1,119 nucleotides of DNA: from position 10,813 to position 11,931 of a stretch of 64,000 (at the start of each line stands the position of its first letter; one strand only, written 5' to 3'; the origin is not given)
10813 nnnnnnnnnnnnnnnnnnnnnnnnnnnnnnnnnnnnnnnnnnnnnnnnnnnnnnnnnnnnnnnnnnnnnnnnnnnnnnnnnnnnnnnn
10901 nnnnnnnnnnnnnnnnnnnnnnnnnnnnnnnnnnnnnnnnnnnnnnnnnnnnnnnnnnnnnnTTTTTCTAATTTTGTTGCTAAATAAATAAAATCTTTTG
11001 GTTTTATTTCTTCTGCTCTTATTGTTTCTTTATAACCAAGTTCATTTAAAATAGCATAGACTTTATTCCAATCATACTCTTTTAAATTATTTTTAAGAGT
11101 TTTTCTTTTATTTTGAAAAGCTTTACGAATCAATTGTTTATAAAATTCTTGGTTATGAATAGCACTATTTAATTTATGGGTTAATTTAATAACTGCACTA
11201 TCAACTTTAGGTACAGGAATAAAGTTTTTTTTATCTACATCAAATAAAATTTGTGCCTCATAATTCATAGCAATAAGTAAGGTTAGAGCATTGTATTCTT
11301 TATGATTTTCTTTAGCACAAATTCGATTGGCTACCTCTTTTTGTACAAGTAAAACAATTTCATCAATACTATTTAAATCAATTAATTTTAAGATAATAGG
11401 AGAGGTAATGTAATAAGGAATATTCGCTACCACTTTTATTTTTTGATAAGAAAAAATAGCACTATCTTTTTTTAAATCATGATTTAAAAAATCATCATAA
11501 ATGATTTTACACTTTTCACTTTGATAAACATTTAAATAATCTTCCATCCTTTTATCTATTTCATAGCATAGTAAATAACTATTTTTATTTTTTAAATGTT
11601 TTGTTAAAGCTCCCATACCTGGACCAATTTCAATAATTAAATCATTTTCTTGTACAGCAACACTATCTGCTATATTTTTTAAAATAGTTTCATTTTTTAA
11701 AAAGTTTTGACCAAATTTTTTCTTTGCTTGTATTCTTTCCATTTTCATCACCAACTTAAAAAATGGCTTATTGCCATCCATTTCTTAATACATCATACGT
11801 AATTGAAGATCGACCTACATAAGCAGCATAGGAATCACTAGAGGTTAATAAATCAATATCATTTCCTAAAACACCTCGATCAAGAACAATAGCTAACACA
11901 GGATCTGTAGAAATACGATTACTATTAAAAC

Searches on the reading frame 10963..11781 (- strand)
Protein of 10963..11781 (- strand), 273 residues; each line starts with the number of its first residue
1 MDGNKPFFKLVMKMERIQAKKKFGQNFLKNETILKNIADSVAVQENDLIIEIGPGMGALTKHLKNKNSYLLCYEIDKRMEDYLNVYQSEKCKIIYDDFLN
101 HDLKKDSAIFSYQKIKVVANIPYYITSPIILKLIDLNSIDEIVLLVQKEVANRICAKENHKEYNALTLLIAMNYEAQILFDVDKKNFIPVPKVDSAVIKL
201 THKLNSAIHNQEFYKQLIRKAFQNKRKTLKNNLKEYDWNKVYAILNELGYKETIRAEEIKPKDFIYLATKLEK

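Call 18: search_protein_families(library=pfam, proteins=[window:10963-11781:-], max_evalue=0.001)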
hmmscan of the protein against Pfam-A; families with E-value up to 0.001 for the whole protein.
window:10963-11781:- (273 aa): 1 family
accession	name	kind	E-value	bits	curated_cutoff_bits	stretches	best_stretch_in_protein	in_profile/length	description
PF00398.26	RrnaAD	-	1.8e-55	188.4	24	1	18-267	3-257/263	Ribosomal RNA adenine dimethylase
